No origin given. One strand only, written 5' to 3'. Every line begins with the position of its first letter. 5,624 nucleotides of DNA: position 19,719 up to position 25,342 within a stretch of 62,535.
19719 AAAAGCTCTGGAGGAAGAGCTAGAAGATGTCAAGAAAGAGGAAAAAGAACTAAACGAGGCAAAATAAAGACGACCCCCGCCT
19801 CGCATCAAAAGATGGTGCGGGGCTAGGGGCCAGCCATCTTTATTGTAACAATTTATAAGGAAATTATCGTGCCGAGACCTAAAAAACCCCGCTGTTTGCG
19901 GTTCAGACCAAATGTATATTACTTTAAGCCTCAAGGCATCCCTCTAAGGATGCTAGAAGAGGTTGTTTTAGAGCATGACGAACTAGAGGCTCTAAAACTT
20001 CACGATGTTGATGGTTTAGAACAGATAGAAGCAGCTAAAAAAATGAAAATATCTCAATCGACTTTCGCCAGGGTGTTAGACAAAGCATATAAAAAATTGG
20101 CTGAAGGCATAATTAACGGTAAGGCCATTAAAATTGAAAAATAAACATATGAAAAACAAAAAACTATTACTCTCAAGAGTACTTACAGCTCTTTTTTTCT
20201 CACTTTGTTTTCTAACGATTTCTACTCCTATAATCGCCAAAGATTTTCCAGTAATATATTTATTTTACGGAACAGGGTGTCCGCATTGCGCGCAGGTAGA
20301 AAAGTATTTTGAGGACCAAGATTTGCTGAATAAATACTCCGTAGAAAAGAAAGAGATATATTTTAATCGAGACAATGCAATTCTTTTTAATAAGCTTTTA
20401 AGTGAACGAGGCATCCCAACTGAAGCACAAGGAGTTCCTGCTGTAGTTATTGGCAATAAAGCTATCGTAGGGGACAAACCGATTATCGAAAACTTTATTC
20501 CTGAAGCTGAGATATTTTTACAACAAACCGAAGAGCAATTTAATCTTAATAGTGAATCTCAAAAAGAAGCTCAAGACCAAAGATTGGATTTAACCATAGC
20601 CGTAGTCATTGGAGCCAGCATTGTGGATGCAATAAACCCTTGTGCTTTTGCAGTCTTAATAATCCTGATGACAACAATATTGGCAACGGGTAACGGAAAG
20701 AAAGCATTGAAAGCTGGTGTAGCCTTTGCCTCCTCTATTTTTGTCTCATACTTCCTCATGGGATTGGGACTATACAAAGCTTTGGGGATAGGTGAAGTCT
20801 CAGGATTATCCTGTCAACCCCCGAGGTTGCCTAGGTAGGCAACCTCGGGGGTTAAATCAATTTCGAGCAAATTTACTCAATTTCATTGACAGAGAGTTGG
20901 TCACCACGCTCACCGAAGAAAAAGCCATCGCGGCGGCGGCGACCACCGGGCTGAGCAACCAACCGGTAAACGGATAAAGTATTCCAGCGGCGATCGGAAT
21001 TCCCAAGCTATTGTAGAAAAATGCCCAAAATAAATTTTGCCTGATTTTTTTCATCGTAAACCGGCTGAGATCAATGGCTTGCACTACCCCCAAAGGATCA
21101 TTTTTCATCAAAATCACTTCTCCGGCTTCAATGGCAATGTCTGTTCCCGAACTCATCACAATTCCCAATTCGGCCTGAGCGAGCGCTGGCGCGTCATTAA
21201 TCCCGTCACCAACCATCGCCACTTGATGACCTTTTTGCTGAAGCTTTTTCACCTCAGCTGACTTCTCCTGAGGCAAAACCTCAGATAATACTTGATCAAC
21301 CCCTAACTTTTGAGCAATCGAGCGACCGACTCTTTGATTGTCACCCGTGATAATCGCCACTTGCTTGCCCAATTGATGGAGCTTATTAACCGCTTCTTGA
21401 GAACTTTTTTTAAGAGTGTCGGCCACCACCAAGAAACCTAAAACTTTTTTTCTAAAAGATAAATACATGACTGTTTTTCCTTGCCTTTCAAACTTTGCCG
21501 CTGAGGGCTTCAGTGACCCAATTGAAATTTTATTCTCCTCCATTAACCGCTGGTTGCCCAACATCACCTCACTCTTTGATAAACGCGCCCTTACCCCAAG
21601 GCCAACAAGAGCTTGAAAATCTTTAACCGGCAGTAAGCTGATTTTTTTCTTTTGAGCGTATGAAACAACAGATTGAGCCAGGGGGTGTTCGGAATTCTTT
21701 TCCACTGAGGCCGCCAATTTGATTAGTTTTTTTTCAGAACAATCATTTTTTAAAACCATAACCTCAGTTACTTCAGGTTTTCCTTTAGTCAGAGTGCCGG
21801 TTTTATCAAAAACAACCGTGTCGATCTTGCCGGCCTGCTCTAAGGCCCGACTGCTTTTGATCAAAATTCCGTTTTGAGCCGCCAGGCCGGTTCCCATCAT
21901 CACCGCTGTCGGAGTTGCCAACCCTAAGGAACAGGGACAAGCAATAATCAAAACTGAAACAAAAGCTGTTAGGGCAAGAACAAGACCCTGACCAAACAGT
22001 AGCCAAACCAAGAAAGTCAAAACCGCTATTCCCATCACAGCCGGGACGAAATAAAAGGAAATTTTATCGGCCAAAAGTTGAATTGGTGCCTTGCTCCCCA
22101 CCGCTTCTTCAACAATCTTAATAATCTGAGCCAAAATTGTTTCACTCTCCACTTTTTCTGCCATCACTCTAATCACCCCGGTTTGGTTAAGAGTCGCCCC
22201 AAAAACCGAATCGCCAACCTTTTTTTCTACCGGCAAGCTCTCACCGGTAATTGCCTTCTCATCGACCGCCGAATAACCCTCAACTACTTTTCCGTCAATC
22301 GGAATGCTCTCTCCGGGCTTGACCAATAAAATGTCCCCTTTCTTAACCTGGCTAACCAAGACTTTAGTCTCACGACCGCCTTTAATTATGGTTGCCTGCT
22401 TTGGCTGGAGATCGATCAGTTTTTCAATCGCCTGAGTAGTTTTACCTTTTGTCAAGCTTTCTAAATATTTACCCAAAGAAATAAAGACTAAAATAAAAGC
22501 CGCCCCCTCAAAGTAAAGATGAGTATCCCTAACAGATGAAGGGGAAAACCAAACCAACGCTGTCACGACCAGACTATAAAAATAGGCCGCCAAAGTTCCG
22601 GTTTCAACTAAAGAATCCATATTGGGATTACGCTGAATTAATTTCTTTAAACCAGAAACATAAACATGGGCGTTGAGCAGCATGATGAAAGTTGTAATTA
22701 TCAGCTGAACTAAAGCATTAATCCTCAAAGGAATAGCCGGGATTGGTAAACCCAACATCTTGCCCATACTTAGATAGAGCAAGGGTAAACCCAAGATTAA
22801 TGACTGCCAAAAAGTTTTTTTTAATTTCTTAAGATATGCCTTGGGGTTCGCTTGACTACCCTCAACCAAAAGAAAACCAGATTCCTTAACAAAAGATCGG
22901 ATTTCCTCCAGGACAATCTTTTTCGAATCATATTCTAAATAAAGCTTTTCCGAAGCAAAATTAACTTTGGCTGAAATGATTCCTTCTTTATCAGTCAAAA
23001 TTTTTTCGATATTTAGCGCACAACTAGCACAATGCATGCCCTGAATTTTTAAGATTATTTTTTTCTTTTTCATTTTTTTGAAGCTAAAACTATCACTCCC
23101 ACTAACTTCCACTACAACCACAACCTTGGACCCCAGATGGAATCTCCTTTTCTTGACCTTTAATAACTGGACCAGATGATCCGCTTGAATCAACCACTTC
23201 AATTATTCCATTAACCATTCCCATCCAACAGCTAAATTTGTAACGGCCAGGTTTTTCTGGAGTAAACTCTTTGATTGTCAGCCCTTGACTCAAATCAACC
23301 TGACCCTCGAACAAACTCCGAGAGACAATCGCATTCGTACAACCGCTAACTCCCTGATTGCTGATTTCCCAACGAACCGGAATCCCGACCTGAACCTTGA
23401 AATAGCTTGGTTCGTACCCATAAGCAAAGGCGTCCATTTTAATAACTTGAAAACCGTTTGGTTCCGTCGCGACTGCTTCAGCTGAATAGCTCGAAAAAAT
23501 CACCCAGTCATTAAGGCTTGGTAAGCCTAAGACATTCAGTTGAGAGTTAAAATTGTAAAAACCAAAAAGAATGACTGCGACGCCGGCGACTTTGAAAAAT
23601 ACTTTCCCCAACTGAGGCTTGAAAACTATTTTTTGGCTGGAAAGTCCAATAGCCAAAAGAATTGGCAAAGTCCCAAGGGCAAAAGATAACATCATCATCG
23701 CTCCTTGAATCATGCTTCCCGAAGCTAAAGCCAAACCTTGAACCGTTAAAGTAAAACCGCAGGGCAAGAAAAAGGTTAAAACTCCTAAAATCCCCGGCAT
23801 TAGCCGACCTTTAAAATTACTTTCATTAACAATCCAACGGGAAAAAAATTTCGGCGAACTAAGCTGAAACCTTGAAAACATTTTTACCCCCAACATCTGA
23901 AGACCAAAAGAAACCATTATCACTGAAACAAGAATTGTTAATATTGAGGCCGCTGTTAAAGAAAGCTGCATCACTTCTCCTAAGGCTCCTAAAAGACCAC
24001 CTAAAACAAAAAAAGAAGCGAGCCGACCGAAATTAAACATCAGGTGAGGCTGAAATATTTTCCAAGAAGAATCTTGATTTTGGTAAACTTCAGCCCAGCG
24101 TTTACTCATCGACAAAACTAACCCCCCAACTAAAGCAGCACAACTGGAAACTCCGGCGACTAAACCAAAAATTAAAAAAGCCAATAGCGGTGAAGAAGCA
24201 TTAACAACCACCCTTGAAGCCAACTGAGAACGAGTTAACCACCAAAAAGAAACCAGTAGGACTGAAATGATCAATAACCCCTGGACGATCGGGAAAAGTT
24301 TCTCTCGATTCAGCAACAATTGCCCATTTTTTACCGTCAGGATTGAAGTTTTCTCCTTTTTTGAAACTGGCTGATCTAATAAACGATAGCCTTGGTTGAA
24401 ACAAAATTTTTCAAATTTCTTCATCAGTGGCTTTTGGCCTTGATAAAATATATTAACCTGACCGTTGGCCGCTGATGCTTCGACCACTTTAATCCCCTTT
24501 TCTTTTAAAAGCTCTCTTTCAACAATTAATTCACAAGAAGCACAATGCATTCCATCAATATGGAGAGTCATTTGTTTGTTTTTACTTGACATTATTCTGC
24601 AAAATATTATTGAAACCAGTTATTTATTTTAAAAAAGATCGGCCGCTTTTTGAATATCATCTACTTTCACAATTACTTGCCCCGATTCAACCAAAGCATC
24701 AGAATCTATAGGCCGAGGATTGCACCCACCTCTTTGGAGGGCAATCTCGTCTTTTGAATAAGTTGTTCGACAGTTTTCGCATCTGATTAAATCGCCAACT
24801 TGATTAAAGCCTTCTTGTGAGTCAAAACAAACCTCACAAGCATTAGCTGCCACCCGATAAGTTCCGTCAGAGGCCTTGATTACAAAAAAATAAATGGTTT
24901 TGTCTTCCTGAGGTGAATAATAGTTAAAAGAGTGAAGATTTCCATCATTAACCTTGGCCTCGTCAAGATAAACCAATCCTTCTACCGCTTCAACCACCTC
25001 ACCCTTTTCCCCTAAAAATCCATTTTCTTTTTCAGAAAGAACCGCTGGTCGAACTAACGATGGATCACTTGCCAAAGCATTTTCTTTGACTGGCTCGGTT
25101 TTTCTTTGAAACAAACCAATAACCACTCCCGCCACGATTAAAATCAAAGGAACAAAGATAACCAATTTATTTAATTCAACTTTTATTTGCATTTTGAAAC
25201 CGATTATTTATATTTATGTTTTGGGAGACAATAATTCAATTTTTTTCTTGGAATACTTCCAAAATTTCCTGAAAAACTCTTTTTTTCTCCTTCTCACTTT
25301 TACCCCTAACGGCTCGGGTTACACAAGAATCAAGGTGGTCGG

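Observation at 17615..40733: GC-rich hairpin repeat family (5 copies) brackets successive accessory gene cassettes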

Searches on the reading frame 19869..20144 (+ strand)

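Call 27: search_protein_families(library=pfam, proteins=[window:19869-20144:+], max_evalue=0.01)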
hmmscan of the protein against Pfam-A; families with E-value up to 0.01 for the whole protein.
window:19869-20144:+ (91 aa): 4 families
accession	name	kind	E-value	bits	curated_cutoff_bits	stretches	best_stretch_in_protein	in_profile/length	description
PF02001.22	DUF134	-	3.1e-19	69.8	27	1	3-89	6-90/98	Protein of unknown function DUF134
PF08281.18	Sigma70_r4_2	-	0.0013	18.7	25.7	1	38-77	15-54/54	Sigma-70, region 4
PF04545.22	Sigma70_r4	-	0.0031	17.4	24.1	1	34-77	5-48/50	Sigma-70, region 4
PF07638.17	Sigma70_ECF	-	0.0073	16.7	21.1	1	34-78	136-180/185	ECF sigma factor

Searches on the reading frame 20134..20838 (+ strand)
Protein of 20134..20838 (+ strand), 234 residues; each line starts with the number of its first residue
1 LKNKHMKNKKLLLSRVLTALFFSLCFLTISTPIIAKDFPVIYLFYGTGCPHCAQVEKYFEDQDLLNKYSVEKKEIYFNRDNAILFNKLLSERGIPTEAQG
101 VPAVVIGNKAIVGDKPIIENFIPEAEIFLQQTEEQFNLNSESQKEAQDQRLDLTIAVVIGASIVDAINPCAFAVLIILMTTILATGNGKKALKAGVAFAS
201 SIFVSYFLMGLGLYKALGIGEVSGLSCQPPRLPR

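Call 27: search_protein_families(library=pfam, proteins=[window:20134-20838:+], max_evalue=0.01)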
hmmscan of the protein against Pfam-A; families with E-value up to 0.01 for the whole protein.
window:20134-20838:+ (234 aa): 1 family
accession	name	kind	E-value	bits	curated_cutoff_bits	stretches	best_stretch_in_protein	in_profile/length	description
PF13098.12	Thioredoxin_2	-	0.00055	20.7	27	1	39-110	7-85/104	Thioredoxin-like domain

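Call 60: find_homologous_proteins(query=window:20134-20838:+)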
Query window:20134-20838:+ (234 aa): 946 proteins with E <= 0.001 among 3459 candidates; the best 120 are listed.
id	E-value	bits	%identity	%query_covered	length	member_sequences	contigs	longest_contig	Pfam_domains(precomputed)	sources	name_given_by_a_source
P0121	4.9e-145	499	100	98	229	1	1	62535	-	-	-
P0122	1.4e-93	330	70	94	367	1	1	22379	-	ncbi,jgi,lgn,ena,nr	ncbi:cytochrome c biogenesis CcdA family protein [Patescibacteria group bacterium]|nr:cytochrome c b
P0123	9.4e-88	311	69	91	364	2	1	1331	PF02683.23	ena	-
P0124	1.2e-85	305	65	94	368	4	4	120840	-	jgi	-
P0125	1.2e-84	301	62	94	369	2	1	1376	PF02683.23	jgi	-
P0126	1.8e-83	297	62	94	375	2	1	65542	-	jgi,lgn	-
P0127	5.5e-83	296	65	92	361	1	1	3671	-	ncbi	-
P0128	8.5e-83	295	63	91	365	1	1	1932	PF02683.23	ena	-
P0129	1.1e-82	295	64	92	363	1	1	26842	-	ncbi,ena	-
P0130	1.9e-81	291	62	96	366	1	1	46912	-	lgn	-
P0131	2.2e-80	287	60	92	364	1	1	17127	PF02683.23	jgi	-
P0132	1.2e-79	285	65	92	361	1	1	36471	-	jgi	jgi:cytochrome c biogenesis protein CcdA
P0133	1.7e-79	284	60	93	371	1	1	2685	-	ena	-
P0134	8.3e-79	282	60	92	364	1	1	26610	PF02683.23,PF11139.15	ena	-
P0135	2.0e-78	281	62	92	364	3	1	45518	PF02683.23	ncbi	-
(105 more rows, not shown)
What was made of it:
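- Checked: The ccdA gene in that block has Patescibacteria best hits (call 60).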

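Call 62: find_encoding_contigs(protein=P0122, flank=10000, max_places=3)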
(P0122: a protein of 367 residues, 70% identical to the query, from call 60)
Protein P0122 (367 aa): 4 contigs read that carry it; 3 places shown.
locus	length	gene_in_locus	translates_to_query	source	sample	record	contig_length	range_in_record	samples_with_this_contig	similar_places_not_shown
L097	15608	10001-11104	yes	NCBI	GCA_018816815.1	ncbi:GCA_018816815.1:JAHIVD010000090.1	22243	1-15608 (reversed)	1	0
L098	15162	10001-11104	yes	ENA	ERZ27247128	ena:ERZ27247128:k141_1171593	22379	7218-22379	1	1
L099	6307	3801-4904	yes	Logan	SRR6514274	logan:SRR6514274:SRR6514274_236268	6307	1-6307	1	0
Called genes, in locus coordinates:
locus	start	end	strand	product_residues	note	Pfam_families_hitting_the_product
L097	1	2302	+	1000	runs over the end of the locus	PF00005:ABC_tran (faint), PF02463:SMC_N (faint), PF03193:RsgA_GTPase (faint), PF13175:AAA_15 (faint), PF13191:AAA_16 (faint), PF13304:AAA_21 (faint), PF17760:UvrA_inter, PF17755:UvrA_DNA-bind, +3 more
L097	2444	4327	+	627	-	PF01841:Transglut_core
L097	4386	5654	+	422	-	PF01541:GIY-YIG (weak), PF27096:UvrC_M, PF02151:UVR (weak), PF08459:UvrC_RNaseH_dom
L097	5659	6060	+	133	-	PF04020:Phage_holin_4_2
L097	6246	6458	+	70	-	PF03840:SecG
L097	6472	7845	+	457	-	PF00496:SBP_bac_5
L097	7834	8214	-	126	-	-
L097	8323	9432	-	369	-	PF01544:CorA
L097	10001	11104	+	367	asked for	-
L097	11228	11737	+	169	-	-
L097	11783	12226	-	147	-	PF09391:DUF2000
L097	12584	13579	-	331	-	PF01368:DHH, PF02833:DHHA2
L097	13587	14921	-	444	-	PF00293:NUDIX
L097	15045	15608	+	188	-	PF13340:DUF4096, PF01609:DDE_Tnp_1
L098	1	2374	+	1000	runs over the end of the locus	PF00005:ABC_tran (faint), PF02463:SMC_N (faint), PF03193:RsgA_GTPase (faint), PF13175:AAA_15 (faint), PF13191:AAA_16 (faint), PF13304:AAA_21 (faint), PF17760:UvrA_inter, PF17755:UvrA_DNA-bind, +3 more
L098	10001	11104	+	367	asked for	-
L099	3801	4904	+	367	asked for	-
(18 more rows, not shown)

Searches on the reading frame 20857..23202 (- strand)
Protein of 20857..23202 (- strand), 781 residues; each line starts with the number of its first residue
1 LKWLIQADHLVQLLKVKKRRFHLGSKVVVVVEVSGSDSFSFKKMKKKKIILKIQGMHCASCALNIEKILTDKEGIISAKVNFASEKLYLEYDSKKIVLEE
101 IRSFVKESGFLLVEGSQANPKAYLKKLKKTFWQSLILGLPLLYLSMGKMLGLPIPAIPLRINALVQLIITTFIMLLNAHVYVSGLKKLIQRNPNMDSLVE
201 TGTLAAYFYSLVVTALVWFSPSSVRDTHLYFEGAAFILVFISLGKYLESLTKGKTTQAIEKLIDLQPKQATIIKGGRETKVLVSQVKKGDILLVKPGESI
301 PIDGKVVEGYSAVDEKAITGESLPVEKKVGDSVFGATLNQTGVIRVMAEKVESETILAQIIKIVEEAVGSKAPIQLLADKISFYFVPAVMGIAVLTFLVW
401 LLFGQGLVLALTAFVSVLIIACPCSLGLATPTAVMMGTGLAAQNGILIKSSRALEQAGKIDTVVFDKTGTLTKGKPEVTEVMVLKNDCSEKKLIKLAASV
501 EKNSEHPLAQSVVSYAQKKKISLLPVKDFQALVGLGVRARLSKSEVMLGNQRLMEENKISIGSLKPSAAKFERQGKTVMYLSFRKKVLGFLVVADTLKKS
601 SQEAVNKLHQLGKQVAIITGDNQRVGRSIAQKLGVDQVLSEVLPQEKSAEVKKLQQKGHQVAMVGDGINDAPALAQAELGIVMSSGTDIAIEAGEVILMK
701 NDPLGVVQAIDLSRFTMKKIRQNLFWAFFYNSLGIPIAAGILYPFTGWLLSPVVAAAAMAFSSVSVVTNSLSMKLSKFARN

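Call 27: search_protein_families(library=pfam, proteins=[window:20857-23202:-], max_evalue=0.01)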
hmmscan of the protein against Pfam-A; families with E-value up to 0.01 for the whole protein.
window:20857-23202:- (781 aa): 6 families
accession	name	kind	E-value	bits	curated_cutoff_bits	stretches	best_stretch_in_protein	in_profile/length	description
PF00122.25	E1-E2_ATPase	-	2e-54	184.3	28.1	1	265-443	2-180/181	E1-E2 ATPase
PF00702.32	Hydrolase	-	3.3e-39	135.7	26.4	1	460-677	1-190/191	haloacid dehalogenase-like hydrolase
PF00403.32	HMA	-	1.5e-09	38.5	24.8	1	51-110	2-61/62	Heavy-metal-associated domain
PF08282.18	Hydrolase_3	-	1.3e-08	35.3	20.9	1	652-710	197-255/255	haloacid dehalogenase-like hydrolase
PF13419.12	HAD_2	-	0.00086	19.9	23.8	1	598-673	81-167/178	Haloacid dehalogenase-like hydrolase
PF12710.13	HAD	-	0.0018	19.2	27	1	602-674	91-188/189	haloacid dehalogenase-like hydrolase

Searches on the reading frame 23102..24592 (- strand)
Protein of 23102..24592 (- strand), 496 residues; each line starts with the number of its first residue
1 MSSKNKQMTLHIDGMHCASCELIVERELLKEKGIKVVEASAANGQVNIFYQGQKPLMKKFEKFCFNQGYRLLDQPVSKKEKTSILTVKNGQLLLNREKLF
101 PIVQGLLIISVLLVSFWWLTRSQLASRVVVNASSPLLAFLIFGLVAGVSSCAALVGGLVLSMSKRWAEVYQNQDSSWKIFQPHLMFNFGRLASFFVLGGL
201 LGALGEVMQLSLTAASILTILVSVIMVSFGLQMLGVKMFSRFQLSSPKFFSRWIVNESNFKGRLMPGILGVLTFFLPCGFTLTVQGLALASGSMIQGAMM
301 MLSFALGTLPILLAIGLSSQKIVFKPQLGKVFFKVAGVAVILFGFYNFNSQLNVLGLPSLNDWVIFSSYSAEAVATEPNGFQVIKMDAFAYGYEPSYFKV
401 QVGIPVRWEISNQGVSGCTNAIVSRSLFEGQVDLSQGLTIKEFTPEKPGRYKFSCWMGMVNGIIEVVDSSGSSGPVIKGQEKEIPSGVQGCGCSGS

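Call 27: search_protein_families(library=pfam, proteins=[window:23102-24592:-], max_evalue=0.01)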
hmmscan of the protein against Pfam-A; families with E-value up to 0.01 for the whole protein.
window:23102-24592:- (496 aa): 3 families
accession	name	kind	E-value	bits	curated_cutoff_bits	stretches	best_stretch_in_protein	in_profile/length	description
PF13386.12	DsbD_2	-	1.6e-33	116.7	24.9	1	139-346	2-199/199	Cytochrome C biogenesis protein transmembrane region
PF00403.32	HMA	-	3.3e-07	31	24.8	1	9-51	1-43/62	Heavy-metal-associated domain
PF13473.12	Cupredoxin_1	-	1.4e-06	28.7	27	1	366-462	9-100/104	Cupredoxin-like domain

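Call 75: find_homologous_proteins(query=window:23102-24592:-)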
Query window:23102-24592:- (496 aa): 4625 proteins with E <= 0.001 among 8000 candidates; the best 120 are listed.
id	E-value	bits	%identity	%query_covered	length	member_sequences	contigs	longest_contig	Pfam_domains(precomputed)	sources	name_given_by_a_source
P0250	0.0e+0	1089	100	100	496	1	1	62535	PF00403.33,PF13473.13,PF13386.13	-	-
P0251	6.1e-184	630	58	97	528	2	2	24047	PF00403.33,PF13473.13,PF13386.13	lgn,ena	-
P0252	7.1e-181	620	57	97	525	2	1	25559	PF00403.33,PF13473.13,PF13386.13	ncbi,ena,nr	ncbi:sulfite exporter TauE/SafE family protein [Patescibacteria group bacterium]|nr:sulfite exporter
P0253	5.0e-180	617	56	98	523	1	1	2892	PF00403.33,PF13473.13,PF13386.13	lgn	-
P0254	7.4e-174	597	54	98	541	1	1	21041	PF00403.33,PF13473.13,PF13386.13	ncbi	-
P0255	3.0e-170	585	55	98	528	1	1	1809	PF00403.33,PF13473.13,PF13386.13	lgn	-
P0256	5.6e-170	584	54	98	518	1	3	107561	PF00403.33,PF13473.13,PF13386.13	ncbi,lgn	-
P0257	1.8e-169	583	55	95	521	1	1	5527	PF00403.33,PF13386.13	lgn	-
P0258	2.8e-168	579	55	98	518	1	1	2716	PF00403.33,PF13473.13,PF13386.13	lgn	-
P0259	4.5e-168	578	58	94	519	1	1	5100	PF00403.33,PF13473.13,PF13386.13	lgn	-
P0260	3.6e-166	572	55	98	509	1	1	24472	PF00403.33,PF13473.13,PF13386.13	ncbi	-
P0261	7.6e-166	571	55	97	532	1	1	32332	PF00403.33,PF13473.13,PF02683.23,PF13386.13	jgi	jgi:sulfite exporter TauE/SafE/copper chaperone CopZ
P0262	7.5e-164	564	54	98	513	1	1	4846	PF00403.33,PF13473.13,PF13386.13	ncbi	-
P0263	5.7e-163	561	52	98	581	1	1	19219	PF00403.33,PF13473.13,PF13386.13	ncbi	ncbi:MAG: sulfite exporter TauE/SafE family protein [bacterium]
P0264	7.8e-163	561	45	96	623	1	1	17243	PF00403.33,PF13473.13,PF13386.13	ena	-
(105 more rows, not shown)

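Call 76: find_encoding_contigs(protein=P0252, flank=8000, max_places=1)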
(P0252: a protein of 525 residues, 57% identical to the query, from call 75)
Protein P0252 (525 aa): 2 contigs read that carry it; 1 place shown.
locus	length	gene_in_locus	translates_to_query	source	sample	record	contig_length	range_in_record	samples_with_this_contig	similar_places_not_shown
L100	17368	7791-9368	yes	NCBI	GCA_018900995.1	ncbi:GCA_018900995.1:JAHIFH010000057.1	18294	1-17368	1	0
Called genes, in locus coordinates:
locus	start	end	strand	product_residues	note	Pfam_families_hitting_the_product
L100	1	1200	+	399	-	PF27218:MJ0043_C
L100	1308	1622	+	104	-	PF09685:MamF_MmsF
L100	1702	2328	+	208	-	PF00156:Pribosyltran, PF14681:UPRTase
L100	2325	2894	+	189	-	PF01195:Pept_tRNA_hydro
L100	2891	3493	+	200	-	PF13347:MFS_2 (weak), PF07690:MFS_1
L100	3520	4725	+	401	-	PF07690:MFS_1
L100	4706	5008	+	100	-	-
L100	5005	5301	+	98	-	PF01035:DNA_binding_1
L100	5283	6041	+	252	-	PF01904:DUF72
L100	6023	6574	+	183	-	-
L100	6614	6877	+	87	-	PF02583:Trns_repr_metal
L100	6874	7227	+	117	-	-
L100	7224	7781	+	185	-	PF10080:FtrD-like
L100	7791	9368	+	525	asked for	PF00403:HMA, PF13386:DsbD_2, PF13473:Cupredoxin_1 (weak)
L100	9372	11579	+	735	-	PF00403:HMA, PF00122:E1-E2_ATPase, PF00702:Hydrolase, PF08282:Hydrolase_3 (faint), PF12710:HAD (faint)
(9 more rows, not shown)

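Call 77: find_encoding_contigs(protein=P0251, flank=8000, max_places=1)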
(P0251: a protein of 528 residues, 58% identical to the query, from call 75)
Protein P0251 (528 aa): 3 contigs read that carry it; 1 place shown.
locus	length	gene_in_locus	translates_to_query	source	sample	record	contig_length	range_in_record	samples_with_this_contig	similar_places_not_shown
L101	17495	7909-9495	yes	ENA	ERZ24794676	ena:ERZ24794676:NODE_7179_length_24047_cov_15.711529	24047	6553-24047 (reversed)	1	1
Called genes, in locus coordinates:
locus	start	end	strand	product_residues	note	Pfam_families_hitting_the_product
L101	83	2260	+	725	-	PF01564:Spermine_synth, PF07690:MFS_1 (weak)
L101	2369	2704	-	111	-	PF23477:zf_Tbcl_2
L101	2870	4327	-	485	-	PF01875:Memo, PF01871:AMMECR1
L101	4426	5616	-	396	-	PF04055:Radical_SAM, PF13353:Fer4_12 (weak)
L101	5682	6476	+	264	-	PF27309:MJ0753_N, PF12801:Fer4_5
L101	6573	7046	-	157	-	PF13386:DsbD_2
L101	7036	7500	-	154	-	-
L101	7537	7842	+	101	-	PF02583:Trns_repr_metal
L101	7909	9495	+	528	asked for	PF00403:HMA, PF13386:DsbD_2, PF13473:Cupredoxin_1 (weak)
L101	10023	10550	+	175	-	-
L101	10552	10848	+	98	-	-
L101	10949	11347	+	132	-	PF10865:DUF2703, PF13192:Thioredoxin_3 (weak)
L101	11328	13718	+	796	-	PF00403:HMA, PF00122:E1-E2_ATPase, PF00702:Hydrolase, PF12710:HAD (weak), PF13419:HAD_2 (weak)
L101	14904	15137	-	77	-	-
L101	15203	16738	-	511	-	PF05362:Lon_C (weak), PF13541:ChlI, PF07728:AAA_5 (faint), PF01078:Mg_chelatase, PF00493:MCM (weak), PF13335:Mg_chelatase_C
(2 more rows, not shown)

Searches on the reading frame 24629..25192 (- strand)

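Call 27: search_protein_families(library=pfam, proteins=[window:24629-25192:-], max_evalue=0.01)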
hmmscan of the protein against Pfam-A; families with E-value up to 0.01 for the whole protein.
window:24629-25192:- (187 aa): 1 family
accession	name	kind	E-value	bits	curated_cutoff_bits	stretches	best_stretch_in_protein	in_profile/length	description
PF10080.14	FtrD-like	-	1.4e-24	86.6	26.3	1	81-187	1-101/101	Membrane iron-sulfur containing protein FtrD-like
